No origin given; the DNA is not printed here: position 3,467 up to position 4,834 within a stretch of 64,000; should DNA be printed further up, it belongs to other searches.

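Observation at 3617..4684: Atypical A24-type aspartyl peptidase translationally coupled to the Trp-repeat gene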

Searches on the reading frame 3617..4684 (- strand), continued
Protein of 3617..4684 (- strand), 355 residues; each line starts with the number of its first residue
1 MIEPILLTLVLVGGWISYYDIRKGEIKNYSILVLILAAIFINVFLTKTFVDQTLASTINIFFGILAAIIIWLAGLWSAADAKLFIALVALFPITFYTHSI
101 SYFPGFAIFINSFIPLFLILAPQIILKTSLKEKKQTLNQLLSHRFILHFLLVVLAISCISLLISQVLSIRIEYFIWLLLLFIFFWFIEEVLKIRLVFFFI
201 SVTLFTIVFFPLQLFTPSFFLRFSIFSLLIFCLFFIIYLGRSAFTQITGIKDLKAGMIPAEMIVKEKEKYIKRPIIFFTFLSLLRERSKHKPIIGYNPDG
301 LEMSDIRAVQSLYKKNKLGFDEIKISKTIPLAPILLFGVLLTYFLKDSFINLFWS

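Call 30: find_related_loci(query=A1, collection=genome_contigs, flank=8000)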
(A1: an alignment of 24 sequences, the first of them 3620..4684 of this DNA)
Query A1 (355 aa) in genome_contigs; peptide patterns used: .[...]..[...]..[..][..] (x = any residue, [..] = any of these).
79 stretches matched a pattern; 9 encode a relative of the query (tblastn E <= 1e-3); 9 distinct loci.
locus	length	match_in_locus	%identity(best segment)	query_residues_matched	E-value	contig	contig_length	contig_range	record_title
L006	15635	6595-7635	48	5-353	6e-95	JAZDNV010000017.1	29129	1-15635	MAG: Candidatus Aenigmatarchaeota archaeon isolate MEGAHIT-group-0.728 k141_20666308, whole genome shotgun sequence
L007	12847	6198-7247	52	1-347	2e-94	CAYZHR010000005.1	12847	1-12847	MAG TPA_asm: uncultured Candidatus Saccharibacteria bacterium isolate binchicken_co387_45 genome assembly, contig: NODE_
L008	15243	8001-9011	45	9-348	3e-83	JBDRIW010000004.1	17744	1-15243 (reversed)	MAG: Candidatus Nealsonbacteria bacterium isolate MEGAHIT-group-1.605 k141_8834519, whole genome shotgun sequence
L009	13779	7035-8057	42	6-349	7e-82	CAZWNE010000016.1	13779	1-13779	MAG TPA_asm: uncultured Candidatus Saccharibacteria bacterium isolate binchicken_co38_1285 genome assembly, contig: NODE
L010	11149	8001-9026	35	1-342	4e-54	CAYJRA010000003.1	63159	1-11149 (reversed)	MAG TPA_asm: uncultured archaeon isolate ERP125453_co1_246 genome assembly, contig: NODE_287_length_63159_cov_9.186090,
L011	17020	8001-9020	30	9-350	3e-38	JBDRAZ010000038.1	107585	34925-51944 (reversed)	MAG: archaeon isolate MEGAHIT-group-1.1032 k141_1120911, whole genome shotgun sequence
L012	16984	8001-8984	31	6-339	1e-34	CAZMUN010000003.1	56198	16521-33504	MAG TPA_asm: uncultured archaeon isolate SRP141376_co2_350 genome assembly, contig: NODE_1415_length_56198_cov_6.056801,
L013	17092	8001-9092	28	2-352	4e-29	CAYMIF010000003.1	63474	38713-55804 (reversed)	MAG TPA_asm: uncultured Methanosarcinales archaeon isolate SRP141376_co4_74 genome assembly, contig: NODE_807_length_634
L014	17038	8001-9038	29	5-342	3e-31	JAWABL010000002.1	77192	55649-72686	MAG: Candidatus Woesearchaeota archaeon isolate JZ-4_201808_bins_108 JZ-4_201808_bins_108_scaffold_2, whole genome shotg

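Call 31: find_related_loci(query=A1, collection=metagenome_contigs, flank=8000)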
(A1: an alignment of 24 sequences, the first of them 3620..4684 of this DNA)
Query A1 (355 aa) in metagenome_contigs; peptide patterns used: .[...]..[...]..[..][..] (x = any residue, [..] = any of these).
129 stretches matched a pattern; 22 encode a relative of the query (tblastn E <= 1e-3); 22 distinct loci.
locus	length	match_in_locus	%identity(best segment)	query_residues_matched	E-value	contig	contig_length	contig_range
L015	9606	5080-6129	56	1-347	7e-111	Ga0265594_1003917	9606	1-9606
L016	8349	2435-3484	53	1-347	1e-105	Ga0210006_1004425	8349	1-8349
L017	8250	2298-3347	53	1-347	1e-105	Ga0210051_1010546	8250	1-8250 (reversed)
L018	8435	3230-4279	53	1-347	1e-105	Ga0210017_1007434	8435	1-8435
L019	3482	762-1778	50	4-352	4e-101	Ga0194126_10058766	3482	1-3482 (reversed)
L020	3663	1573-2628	46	1-350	2e-97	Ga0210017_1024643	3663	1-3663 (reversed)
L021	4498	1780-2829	52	1-347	7e-95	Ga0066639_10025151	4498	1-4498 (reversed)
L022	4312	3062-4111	52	1-347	6e-95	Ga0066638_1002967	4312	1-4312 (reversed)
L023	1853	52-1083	48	1-353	1e-97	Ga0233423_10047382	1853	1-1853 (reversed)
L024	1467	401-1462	48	1-351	6e-99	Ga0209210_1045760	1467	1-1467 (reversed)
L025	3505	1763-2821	50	5-354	4e-90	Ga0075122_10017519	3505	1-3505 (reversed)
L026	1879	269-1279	45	9-348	1e-87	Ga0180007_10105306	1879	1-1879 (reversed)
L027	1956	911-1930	43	6-348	1e-84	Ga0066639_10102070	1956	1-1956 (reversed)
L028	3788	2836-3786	47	1-314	3e-79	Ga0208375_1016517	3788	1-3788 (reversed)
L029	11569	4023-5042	40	8-350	7e-74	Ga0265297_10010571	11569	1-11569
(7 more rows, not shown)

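Call 39: predict_structure(alignment_id=A1)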
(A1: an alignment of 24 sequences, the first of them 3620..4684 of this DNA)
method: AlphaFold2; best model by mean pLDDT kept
length: 355 residues; sequences in the alignment: 24
mean_pLDDT: 84.8   pTM: 0.79
mean pLDDT of the five models: 84.8, 84.1, 83.8, 83.3, 82.8
residues with pLDDT >= 90: 143; 70-90: 173; 50-70: 36; < 50: 3
segments of 3 or more residues with pLDDT < 50: none
pLDDT, mean of each block of 10 residues (from residue 1): 81 93 89 93 87 84 86 83 93 65 75 89 91 91 91 90 76 70 82 89 92 90 91 89 88 89 86 72 68 80 91 89 89 92 76 57
secondary structure, 60 per line:
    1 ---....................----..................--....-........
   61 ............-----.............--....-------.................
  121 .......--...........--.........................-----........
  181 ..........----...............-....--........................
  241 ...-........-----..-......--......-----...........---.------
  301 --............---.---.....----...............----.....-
elements in order: H4-23 H28-45 H48-51 H53-72 H78-90 H93-96 H104-127 H130-140 H143-167 H173-190 H195-209 H211-214 H217-243 E245-249 E261-266 E269-274 H280-290 H303-314 E322-326 H331-345 H350-354

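Call 44: fold_search(model_id=the predicted structure, library=pdb)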
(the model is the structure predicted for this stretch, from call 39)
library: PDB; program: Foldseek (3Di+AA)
matches with E <= 10: 32; with E <= 0.001: 0
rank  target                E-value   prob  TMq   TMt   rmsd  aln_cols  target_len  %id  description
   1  8u7p_A                1.7e+00  0.04  0.16  0.08  23.8       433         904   13  WT sea urchin SLC9C1 with 5mM cAMP at pH 6 in Na+ - Grip and Twist Like (GnTL) conformation (released 2025-03-26)
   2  3s0x_A                2.1e+00  0.23  0.32  0.46  12.6       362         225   14  The crystal structure of GxGD membrane protease FlaK (released 2011-07-20)
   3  9pb5_A                2.3e+00  0.04  0.15  0.08  24.3       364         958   10  Human TRPM8 menthol bound structure at 4 degrees Celsius resolved in cell vesicles using cryo-EM (released 2026-03-25)
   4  5mkk_B                2.4e+00  0.01  0.08  0.07  30.8       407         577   11  Crystal structure of the heterodimeric ABC transporter TmrAB, a homolog of the antigen translocation complex TAP (released 2017-01-18)
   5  2o2t_A                2.5e+00  0.03  0.08  0.17  15.3       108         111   13  The crystal structure of the 1st PDZ domain of MPDZ (released 2006-12-12)
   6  4aps_A                2.5e+00  0.02  0.10  0.09  23.9       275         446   13  Crystal structure of a POT family peptide transporter in an inward open conformation. (released 2012-06-13)
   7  9o80_A                3.1e+00  0.02  0.12  0.06  22.1       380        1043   10  Cryo-EM structure of apo rabbit TRPM3 having 3 resting and 1 activated subunits at 37 degrees Celsius (released 2025-12-17)
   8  6raf_B                3.1e+00  0.01  0.09  0.07  30.7       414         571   12  Heterodimeric ABC exporter TmrAB in inward-facing narrow conformation under turnover conditions (released 2019-07-31)
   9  4uu6                  3.4e+00  0.04  0.08  0.24  11.7        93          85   10  CRYSTAL STRUCTURE OF THE PDZ DOMAIN OF PALS1 (released 2015-01-14)
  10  7jpv_A                3.6e+00  0.01  0.13  0.06  26.3       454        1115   14  Rabbit Cav1.1 in the presence of 1 micromolar (S)-(-)-Bay K8644 in nanodiscs at 3.4 Angstrom resolution (released 2020-11-18)
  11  2o2t_B                4.0e+00  0.02  0.08  0.16  15.1        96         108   14  The crystal structure of the 1st PDZ domain of MPDZ (released 2006-12-12)
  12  6rah_B                4.2e+00  0.01  0.09  0.07  29.9       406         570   11  Heterodimeric ABC exporter TmrAB in ATP-bound outward-facing open conformation (released 2019-07-31)
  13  9o8g_B                4.7e+00  0.02  0.13  0.07  22.0       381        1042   10  Cryo-EM structure of primidone-bound rabbit TRPM3 having 1 resting and 3 activated subunits at 18 degrees Celsius (released 2025-12-17)
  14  8z9y_A                4.7e+00  0.01  0.12  0.07  26.4       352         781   12  Cryo-EM Structure of the Arabidopsis thaliana TIC Complex (released 2024-11-27)
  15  3r2w_C                5.2e+00  0.03  0.09  0.07  12.6       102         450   13  Crystal Structure of UDP-glucose Pyrophosphorylase of Homo Sapiens (released 2012-02-08)
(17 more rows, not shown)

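Call 53: search_protein_families(library=ncbifam, proteins=[L009:8081-8635:+, L020:2635-3663:+], max_evalue=10)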
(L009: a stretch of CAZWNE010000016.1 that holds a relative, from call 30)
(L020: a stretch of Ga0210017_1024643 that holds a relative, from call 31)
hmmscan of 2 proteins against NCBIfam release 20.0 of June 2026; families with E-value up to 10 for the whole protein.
L009:8081-8635:+ (184 aa): 1 family
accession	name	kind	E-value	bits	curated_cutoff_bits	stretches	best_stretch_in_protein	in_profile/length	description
NF038309.1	HisXaaSer_A3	equivalog_domain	0.11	12.3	65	1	5-30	4-29/81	His-Xaa-Ser repeat protein HxsA3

L020:2635-3663:+ (343 aa): 1 family
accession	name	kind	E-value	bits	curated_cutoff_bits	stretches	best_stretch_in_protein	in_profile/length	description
NF041721.1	phane_AmcA_1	equivalog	3.5e-06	27.3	40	5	228-248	28-49/54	multiple cyclophane-containing RiPP AmcA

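Call 68: search_protein_representatives(alignment_id=A1)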
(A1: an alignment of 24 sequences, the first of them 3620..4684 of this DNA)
Query: 24 sequences, 353 profile positions. Proteins with E-value up to 0.001 (for the whole library): 2417; up to 1e-10: 1578; up to 1e-30: 445. The best 150 are listed.
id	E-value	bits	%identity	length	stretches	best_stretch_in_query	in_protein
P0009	2.4e-141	487.6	-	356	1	1-353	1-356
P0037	1.2e-132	459.0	-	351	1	4-353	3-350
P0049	5.5e-126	437.1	-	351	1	1-352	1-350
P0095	9.8e-115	400.1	-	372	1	1-353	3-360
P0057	3.3e-108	378.6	-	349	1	1-347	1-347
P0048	2.3e-107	375.8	-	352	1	1-346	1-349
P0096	1.3e-98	347.1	-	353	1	2-351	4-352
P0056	3.8e-95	335.6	-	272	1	1-276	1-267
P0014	1.6e-90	320.4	-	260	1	94-351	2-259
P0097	1.4e-86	307.5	-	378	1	2-352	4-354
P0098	9.2e-84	298.2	-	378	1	2-352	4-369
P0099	2.1e-83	297.0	-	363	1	5-353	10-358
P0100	3.4e-82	293.0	-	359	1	1-353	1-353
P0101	1.3e-80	287.8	-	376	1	2-350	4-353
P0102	4.7e-80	286.0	-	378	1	2-351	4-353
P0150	4.4e-68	246.6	-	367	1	3-352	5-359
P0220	6.0e-59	216.6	-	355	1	5-350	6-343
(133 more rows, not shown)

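Call 72: find_encoding_contigs(protein=P0001, flank=10000, max_places=3)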
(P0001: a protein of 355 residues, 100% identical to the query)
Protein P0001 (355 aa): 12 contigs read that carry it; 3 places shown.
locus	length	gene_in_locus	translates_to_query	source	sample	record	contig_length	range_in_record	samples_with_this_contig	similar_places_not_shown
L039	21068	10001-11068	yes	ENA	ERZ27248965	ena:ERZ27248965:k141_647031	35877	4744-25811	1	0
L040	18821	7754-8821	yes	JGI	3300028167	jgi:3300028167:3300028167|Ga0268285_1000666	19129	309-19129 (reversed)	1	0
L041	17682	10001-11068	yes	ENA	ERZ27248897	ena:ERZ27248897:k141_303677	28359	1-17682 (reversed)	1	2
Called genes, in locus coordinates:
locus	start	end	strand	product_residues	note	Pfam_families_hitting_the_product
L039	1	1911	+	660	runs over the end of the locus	PF03030:H_PPase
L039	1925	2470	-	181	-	-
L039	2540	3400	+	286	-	PF05697:Trigger_N, PF05698:Trigger_C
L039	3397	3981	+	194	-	PF00574:CLP_protease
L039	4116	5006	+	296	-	-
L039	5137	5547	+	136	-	-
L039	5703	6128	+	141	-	-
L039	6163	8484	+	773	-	PF25788:Ig_Rha78A_N (weak)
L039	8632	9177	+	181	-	-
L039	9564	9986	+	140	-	-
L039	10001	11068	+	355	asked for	PF06819:Arc_PepC (faint)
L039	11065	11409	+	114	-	-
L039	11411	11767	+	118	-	PF27806:HxsD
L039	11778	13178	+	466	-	PF04055:Radical_SAM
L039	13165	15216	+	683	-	PF25788:Ig_Rha78A_N (weak)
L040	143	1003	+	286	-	PF05697:Trigger_N, PF05698:Trigger_C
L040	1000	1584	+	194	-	PF00574:CLP_protease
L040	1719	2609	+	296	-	-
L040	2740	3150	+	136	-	-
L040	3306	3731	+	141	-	-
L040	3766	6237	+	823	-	PF25788:Ig_Rha78A_N (weak)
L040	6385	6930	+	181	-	-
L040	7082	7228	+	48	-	-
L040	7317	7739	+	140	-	-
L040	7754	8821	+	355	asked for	PF06819:Arc_PepC (faint)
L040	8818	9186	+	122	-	-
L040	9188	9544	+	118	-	PF27806:HxsD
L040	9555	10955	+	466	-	PF04055:Radical_SAM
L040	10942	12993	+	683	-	PF25788:Ig_Rha78A_N (weak)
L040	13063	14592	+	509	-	PF12072:RNase_Y_N, PF26594:KH_NusA_2nd (weak), PF00013:KH_1, PF22891:KH_PNO1_2nd (weak), PF01966:HD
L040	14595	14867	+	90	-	PF00216:Bac_DNA_binding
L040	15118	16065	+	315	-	PF00512:HisKA, PF02518:HATPase_c, PF14501:HATPase_c_5 (weak)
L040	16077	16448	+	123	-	PF00072:Response_reg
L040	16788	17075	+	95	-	-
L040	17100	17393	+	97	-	-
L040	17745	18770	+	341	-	PF13581:HATPase_c_2, PF02518:HATPase_c (weak), PF14213:DUF4325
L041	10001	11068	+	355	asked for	PF06819:Arc_PepC (faint)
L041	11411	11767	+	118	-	PF27806:HxsD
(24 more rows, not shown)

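Call 75: search_protein_families(library=ncbifam, proteins=[L008:9882-11024:+, L009:8679-10655:+, L029:5737-6876:+], max_evalue=0.00001)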
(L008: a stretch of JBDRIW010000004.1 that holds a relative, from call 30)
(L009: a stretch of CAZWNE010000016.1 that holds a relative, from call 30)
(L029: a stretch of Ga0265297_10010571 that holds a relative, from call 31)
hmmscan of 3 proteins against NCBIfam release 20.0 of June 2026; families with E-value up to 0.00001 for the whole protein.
L008:9882-11024:+ (380 aa): 30 families (the best 25 are shown)
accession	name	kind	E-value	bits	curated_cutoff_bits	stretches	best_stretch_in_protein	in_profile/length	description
NF041298.1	rSAM_mat_DynA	equivalog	3.4e-22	78.9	450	1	20-161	15-165/356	dynobactin maturation radical SAM/SPASM protein DynA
TIGR03942.1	sulfatase_rSAM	equivalog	1.1e-19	70.8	349.45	1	9-164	10-170/363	anaerobic sulfatase maturase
NF041718.1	rSAM_phane_AMC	equivalog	5.8e-17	61.7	425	1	20-163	20-170/362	cyclophane-forming radical SAM peptide maturase AmcB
NF041707.1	rSAM_YhhB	equivalog_domain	7.7e-17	61.2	445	1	9-236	11-250/369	cyclophane-forming radical SAM/SPASM peptide maturase YhhB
TIGR04083.1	rSAM_pep_methan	hypoth_equivalog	2e-13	50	300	1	19-248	13-235/376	TIGR04083 family peptide-modifying radical SAM enzyme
TIGR04163.1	rSAM_cobopep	equivalog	1.7e-11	43.6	375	1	13-161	71-226/428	peptide-modifying radical SAM enzyme CbpB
TIGR04334.1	rSAM_Clo7bot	equivalog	2.5e-11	42.9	600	1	5-161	95-253/440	radical SAM/SPASM domain Clo7bot peptide maturase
NF050035.1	rSAM_WgK_link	exception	1.1e-10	41.1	650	1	11-162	14-163/367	radical SAM/SPASM peptide maturase WgkB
TIGR04546.1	rSAM_ahbC_deAc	equivalog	1.9e-10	40.1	650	1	11-161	44-191/390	12,18-didecarboxysiroheme deacetylase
NF038283.1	viperin_w_prok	equivalog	2.2e-10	40.2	180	1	20-138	16-139/281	viperin family antiviral radical SAM protein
TIGR04054.1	rSAM_NirJ1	equivalog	2.3e-10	39.7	650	1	19-172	49-197/387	putative heme d1 biosynthesis radical SAM protein NirJ1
NF033640.1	N_Twi_rSAM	subfamily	3.7e-10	39.5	170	1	57-210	175-334/398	twitch domain-containing radical SAM protein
TIGR04261.1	rSAM_GlyRichRpt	subfamily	6.8e-10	38.5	310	1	20-159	11-162/363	cyclophane-forming radical SAM/SPASM peptide maturase GrrM/OscB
NF047865.1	rSAM_PapB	equivalog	1.3e-09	37.7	340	1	20-170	17-174/330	PapB family radical SAM/SPASM ranthipeptide maturase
NF010321.0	PRK13758.1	equivalog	2.6e-09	36.7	441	1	20-239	19-257/370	anaerobic sulfatase-maturase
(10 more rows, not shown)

L009:8679-10655:+ (658 aa): 27 families (the best 25 are shown)
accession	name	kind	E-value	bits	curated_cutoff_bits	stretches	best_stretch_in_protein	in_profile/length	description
NF041298.1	rSAM_mat_DynA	equivalog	7e-25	87.8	450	1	20-161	15-165/356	dynobactin maturation radical SAM/SPASM protein DynA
TIGR03942.1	sulfatase_rSAM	equivalog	1.1e-20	74.1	349.45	1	5-167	6-173/363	anaerobic sulfatase maturase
NF041718.1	rSAM_phane_AMC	equivalog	1.2e-18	67.3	425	1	20-162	20-167/362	cyclophane-forming radical SAM peptide maturase AmcB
NF041707.1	rSAM_YhhB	equivalog_domain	8.3e-18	64.4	445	1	10-144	12-154/369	cyclophane-forming radical SAM/SPASM peptide maturase YhhB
TIGR04083.1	rSAM_pep_methan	hypoth_equivalog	3.1e-13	49.3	300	1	19-157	13-151/376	TIGR04083 family peptide-modifying radical SAM enzyme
TIGR04163.1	rSAM_cobopep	equivalog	7.7e-12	44.7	375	1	19-159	77-224/428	peptide-modifying radical SAM enzyme CbpB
NF047865.1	rSAM_PapB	equivalog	3.5e-11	42.9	340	1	20-160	17-166/330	PapB family radical SAM/SPASM ranthipeptide maturase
TIGR04051.1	rSAM_NirJ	equivalog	3.8e-11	42.6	515.45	1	17-164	13-159/354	heme d1 biosynthesis radical SAM protein NirJ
TIGR04261.1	rSAM_GlyRichRpt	subfamily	1.3e-10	40.9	310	1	20-157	11-160/363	cyclophane-forming radical SAM/SPASM peptide maturase GrrM/OscB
TIGR04546.1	rSAM_ahbC_deAc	equivalog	1.4e-10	40.5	650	1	15-162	48-194/390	12,18-didecarboxysiroheme deacetylase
TIGR04054.1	rSAM_NirJ1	equivalog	1.5e-10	40.3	650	1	19-181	49-206/387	putative heme d1 biosynthesis radical SAM protein NirJ1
TIGR04496.1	rSAM_XyeB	equivalog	2.1e-10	39.9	450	1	20-128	18-140/385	cyclophane-forming radical SAM/SPASM peptide maturase XyeB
NF010321.0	PRK13758.1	equivalog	7.7e-10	38.4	441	1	2-160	7-171/370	anaerobic sulfatase-maturase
NF038283.1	viperin_w_prok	equivalog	1.1e-09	37.8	180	1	19-131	15-131/281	viperin family antiviral radical SAM protein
TIGR04334.1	rSAM_Clo7bot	equivalog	1.8e-09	36.7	600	1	4-160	94-252/440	radical SAM/SPASM domain Clo7bot peptide maturase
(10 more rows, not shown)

L029:5737-6876:+ (379 aa): 33 families (the best 25 are shown)
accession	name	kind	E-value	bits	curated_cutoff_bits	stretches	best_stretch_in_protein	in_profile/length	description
NF041298.1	rSAM_mat_DynA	equivalog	8.2e-24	84.2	450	1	20-161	15-165/356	dynobactin maturation radical SAM/SPASM protein DynA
NF041718.1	rSAM_phane_AMC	equivalog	9.1e-20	71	425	1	20-160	20-165/362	cyclophane-forming radical SAM peptide maturase AmcB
TIGR03942.1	sulfatase_rSAM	equivalog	1.9e-17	63.4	349.45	1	9-160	10-166/363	anaerobic sulfatase maturase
NF041707.1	rSAM_YhhB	equivalog_domain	1.1e-15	57.4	445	1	20-144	16-154/369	cyclophane-forming radical SAM/SPASM peptide maturase YhhB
NF050035.1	rSAM_WgK_link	exception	1.6e-13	50.4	650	1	11-166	14-166/367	radical SAM/SPASM peptide maturase WgkB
TIGR04546.1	rSAM_ahbC_deAc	equivalog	3e-13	49.3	650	1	11-169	44-201/390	12,18-didecarboxysiroheme deacetylase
NF047865.1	rSAM_PapB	equivalog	6.5e-13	48.6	340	1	20-225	17-229/330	PapB family radical SAM/SPASM ranthipeptide maturase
TIGR04083.1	rSAM_pep_methan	hypoth_equivalog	4.6e-12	45.5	300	1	19-155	13-149/376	TIGR04083 family peptide-modifying radical SAM enzyme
TIGR04261.1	rSAM_GlyRichRpt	subfamily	4.7e-12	45.6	310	1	20-160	11-163/363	cyclophane-forming radical SAM/SPASM peptide maturase GrrM/OscB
TIGR04051.1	rSAM_NirJ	equivalog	7e-12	45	515.45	1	15-169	11-164/354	heme d1 biosynthesis radical SAM protein NirJ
TIGR04496.1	rSAM_XyeB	equivalog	1.1e-11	44.1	450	1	19-127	17-139/385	cyclophane-forming radical SAM/SPASM peptide maturase XyeB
NF041300.1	rSAM_mat_DarW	exception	1.6e-11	43.7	650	1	20-160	55-202/415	radical SAM/SPASM peptide maturase DarW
NF038283.1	viperin_w_prok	equivalog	5.8e-11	42.1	180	1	19-130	15-130/281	viperin family antiviral radical SAM protein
TIGR04054.1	rSAM_NirJ1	equivalog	6.3e-11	41.5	650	1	19-172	49-197/387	putative heme d1 biosynthesis radical SAM protein NirJ1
TIGR04163.1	rSAM_cobopep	equivalog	3.4e-10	39.3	375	1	14-160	72-225/428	peptide-modifying radical SAM enzyme CbpB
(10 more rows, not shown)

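Call 76: search_protein_families(library=pfam, alignment_id=A1, max_evalue=0.001)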
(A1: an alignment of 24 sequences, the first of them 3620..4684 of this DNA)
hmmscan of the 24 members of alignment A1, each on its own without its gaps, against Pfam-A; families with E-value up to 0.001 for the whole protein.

A. member 1, window:3620-4684:- (355 aa): 2 families
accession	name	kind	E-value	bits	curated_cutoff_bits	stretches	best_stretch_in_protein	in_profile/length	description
PF06819.16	Arc_PepC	-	1.5e-05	25.6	23.4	1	233-319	13-105/110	Archaeal Peptidase A24 C-terminal Domain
PF01478.23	Peptidase_A24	-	3.1e-05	24.8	26.5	1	9-115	3-99/104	Type IV leader peptidase family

B. families by the number of members that match (of 24 scanned): 2 families
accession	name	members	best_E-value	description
PF06819.16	Arc_PepC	22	3.4e-12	Archaeal Peptidase A24 C-terminal Domain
PF01478.23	Peptidase_A24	20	1.8e-07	Type IV leader peptidase family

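Call 77: search_protein_families(library=padloc, proteins=[window:3620-4684:-], max_evalue=0.01)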
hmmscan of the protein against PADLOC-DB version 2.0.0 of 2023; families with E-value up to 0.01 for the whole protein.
window:3620-4684:- (355 aa): 0 families
